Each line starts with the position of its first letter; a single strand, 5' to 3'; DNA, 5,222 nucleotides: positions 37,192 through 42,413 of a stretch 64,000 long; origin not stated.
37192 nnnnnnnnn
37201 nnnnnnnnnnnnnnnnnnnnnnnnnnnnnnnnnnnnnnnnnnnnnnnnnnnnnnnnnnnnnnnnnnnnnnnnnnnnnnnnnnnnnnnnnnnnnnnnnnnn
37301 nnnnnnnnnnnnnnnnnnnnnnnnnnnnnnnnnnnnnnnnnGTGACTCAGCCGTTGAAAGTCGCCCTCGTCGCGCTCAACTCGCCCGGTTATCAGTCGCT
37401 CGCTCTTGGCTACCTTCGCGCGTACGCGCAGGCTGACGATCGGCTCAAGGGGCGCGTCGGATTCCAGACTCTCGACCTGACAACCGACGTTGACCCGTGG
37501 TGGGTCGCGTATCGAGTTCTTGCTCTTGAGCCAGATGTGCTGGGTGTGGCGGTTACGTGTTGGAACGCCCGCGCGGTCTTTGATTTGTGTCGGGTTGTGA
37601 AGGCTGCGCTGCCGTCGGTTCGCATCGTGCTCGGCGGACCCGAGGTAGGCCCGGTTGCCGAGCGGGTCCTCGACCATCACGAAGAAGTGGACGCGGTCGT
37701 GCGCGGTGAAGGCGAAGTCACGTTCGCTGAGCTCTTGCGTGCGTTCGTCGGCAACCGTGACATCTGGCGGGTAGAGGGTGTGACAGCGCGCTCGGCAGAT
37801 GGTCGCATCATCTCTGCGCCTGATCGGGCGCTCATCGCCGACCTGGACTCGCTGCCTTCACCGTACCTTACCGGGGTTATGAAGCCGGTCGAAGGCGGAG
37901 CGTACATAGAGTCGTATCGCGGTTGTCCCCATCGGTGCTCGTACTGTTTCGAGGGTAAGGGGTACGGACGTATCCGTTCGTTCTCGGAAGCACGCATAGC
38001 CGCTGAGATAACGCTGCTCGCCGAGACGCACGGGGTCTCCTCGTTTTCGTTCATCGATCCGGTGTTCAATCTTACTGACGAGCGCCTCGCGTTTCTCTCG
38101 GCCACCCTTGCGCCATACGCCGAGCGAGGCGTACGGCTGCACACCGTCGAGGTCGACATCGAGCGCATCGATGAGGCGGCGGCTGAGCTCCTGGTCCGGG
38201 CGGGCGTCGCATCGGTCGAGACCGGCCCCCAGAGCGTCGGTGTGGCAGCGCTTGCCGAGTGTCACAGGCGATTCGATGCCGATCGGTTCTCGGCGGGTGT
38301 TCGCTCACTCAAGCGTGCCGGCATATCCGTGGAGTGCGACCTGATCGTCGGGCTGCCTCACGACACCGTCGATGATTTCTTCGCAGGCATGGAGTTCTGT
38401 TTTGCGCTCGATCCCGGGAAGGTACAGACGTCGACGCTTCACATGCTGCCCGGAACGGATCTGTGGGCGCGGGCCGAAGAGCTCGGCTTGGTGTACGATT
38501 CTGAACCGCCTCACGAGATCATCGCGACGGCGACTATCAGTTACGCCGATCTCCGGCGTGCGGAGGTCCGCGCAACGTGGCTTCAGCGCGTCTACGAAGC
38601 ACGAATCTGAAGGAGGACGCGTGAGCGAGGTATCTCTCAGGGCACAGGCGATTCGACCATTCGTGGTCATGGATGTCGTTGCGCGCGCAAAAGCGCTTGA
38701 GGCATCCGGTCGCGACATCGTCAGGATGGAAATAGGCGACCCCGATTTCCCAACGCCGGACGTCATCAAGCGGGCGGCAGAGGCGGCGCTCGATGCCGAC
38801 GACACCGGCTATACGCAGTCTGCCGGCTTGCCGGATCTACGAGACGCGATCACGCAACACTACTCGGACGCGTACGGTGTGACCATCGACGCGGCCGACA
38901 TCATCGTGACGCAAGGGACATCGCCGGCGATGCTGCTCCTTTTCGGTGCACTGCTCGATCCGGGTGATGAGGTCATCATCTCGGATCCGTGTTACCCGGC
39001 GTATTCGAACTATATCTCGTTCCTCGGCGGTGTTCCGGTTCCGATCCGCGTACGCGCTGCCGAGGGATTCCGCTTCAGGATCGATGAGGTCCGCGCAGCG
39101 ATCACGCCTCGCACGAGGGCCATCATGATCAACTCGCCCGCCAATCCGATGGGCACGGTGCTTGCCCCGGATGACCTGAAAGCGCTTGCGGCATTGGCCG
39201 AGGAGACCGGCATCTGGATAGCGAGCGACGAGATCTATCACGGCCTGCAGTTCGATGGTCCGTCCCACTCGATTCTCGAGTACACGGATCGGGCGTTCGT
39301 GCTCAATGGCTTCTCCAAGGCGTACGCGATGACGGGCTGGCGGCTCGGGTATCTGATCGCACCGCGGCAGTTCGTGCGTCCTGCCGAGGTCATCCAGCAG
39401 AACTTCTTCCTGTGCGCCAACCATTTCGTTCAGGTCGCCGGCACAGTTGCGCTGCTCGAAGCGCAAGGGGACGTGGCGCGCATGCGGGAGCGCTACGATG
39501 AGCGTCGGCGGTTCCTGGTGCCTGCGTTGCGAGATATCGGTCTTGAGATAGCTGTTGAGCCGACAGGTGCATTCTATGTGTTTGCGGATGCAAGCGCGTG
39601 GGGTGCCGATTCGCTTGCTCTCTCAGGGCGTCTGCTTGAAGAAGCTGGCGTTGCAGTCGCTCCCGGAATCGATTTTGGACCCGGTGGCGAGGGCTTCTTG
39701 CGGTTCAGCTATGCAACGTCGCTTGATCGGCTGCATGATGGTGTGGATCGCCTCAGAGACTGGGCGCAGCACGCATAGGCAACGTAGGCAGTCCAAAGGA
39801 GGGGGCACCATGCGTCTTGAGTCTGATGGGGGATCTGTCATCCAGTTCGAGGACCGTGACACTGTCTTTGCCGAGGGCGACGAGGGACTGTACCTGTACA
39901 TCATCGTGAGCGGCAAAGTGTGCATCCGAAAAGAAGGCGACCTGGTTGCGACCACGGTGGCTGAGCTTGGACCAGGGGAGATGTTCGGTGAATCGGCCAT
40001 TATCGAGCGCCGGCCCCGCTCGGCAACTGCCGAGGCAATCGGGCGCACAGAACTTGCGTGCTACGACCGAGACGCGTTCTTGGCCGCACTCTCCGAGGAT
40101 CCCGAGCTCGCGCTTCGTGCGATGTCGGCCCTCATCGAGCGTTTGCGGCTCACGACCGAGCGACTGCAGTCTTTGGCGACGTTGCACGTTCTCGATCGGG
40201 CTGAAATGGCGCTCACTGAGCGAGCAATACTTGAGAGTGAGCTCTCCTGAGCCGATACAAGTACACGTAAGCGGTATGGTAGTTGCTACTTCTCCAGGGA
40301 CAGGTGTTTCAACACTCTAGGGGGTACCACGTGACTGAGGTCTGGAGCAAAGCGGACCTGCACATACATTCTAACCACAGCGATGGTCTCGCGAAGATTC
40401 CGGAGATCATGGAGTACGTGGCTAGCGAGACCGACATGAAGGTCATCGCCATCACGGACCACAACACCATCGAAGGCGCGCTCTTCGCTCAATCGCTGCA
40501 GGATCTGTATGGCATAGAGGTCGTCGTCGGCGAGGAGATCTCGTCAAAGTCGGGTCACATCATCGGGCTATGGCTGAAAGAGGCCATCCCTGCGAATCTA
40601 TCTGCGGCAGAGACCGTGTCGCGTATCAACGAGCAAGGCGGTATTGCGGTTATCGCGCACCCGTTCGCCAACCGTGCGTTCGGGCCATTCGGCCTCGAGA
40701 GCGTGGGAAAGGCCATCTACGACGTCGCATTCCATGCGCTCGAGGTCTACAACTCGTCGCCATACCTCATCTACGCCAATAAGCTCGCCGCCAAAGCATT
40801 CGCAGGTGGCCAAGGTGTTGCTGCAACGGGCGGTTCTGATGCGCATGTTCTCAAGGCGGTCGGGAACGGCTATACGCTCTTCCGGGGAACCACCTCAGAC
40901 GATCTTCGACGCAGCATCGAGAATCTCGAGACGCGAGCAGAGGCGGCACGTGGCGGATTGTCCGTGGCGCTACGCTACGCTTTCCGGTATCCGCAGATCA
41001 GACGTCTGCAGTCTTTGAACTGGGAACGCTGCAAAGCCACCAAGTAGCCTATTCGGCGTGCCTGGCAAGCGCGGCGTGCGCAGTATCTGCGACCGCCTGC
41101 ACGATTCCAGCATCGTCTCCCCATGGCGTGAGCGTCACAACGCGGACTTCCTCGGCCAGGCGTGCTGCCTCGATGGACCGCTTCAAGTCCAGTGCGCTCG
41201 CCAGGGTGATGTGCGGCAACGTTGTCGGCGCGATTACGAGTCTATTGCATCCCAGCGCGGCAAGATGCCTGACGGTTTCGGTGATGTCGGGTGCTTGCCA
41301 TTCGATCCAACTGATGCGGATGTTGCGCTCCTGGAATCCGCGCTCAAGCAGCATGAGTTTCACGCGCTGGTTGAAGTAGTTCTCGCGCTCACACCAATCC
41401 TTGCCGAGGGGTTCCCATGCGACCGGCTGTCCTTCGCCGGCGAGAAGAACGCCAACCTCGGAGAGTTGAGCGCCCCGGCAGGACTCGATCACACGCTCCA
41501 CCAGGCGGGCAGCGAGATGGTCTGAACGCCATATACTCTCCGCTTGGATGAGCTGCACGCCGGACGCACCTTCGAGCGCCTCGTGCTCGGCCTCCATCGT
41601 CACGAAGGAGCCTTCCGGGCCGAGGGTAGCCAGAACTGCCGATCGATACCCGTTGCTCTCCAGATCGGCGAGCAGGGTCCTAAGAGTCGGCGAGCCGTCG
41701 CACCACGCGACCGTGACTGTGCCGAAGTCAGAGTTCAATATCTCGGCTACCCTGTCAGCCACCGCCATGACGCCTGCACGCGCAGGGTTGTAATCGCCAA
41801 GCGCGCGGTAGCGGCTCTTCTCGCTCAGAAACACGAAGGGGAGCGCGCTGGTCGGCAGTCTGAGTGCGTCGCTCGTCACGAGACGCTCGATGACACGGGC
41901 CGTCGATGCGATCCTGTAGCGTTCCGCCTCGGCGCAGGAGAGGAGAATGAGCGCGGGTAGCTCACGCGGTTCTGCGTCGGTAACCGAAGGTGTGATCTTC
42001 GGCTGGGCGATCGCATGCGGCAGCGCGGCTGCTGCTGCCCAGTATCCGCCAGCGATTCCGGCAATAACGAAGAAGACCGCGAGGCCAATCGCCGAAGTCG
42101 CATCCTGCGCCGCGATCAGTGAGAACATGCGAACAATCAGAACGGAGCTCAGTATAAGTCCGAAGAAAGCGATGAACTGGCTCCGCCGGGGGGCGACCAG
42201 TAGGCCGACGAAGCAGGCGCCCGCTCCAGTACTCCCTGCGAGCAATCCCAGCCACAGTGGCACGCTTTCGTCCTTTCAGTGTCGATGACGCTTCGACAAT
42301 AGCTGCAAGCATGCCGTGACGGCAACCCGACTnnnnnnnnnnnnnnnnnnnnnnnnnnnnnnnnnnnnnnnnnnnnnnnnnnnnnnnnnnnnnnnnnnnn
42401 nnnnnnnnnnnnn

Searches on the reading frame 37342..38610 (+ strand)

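Call 28: search_protein_families(library=pfam, proteins=[window:37342-38610:+], max_evalue=0.0001)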
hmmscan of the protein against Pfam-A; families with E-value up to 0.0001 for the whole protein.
window:37342-38610:+ (422 aa): 2 families
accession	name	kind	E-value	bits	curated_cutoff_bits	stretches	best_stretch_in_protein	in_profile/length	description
PF04055.27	Radical_SAM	-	6.9e-17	62.6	29.5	1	189-347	1-160/166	Radical SAM superfamily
PF02310.24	B12-binding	-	3.4e-12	46.7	32.1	1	40-132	28-121/121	B12 binding domain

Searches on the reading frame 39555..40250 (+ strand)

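Call 28: search_protein_families(library=pfam, proteins=[window:39555-40250:+], max_evalue=0.0001)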
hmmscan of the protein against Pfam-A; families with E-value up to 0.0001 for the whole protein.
window:39555-40250:+ (231 aa): 1 family
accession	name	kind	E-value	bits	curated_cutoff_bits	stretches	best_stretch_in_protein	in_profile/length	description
PF00027.35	cNMP_binding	-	8.8e-21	74.1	27.5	1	96-181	2-88/89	Cyclic nucleotide-binding domain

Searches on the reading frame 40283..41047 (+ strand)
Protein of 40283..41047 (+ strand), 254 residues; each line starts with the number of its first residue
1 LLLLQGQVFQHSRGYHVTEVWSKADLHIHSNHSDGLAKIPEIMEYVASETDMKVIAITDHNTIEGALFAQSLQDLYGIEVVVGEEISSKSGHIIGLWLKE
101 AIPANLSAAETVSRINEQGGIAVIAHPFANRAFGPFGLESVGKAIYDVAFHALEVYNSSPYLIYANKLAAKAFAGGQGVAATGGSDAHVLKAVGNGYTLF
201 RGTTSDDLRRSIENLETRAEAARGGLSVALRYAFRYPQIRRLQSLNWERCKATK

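Call 28: search_protein_families(library=pfam, proteins=[window:40283-41047:+], max_evalue=0.0001)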
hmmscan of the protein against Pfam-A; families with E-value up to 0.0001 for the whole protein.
window:40283-41047:+ (254 aa): 2 families
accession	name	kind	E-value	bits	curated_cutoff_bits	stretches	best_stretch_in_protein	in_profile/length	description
PF13263.12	PHP_C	-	2.2e-11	43.5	21.3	1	170-214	7-53/56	PHP-associated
PF02811.25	PHP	-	3.3e-08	34.5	26.4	1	25-89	1-66/164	PHP domain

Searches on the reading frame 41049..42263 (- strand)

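Call 29: search_protein_families(library=pfam, proteins=[window:41049-42263:-], max_evalue=0.0001)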
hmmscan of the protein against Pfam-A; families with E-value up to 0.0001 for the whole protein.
window:41049-42263:- (404 aa): 2 families
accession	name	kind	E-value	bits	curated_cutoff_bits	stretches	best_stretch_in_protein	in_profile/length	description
PF00762.24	Ferrochelatase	-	2.9e-08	33.5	27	1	145-346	51-263/317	Ferrochelatase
PF01903.22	CbiX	-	1.7e-06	28.7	22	1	306-392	19-105/106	CbiX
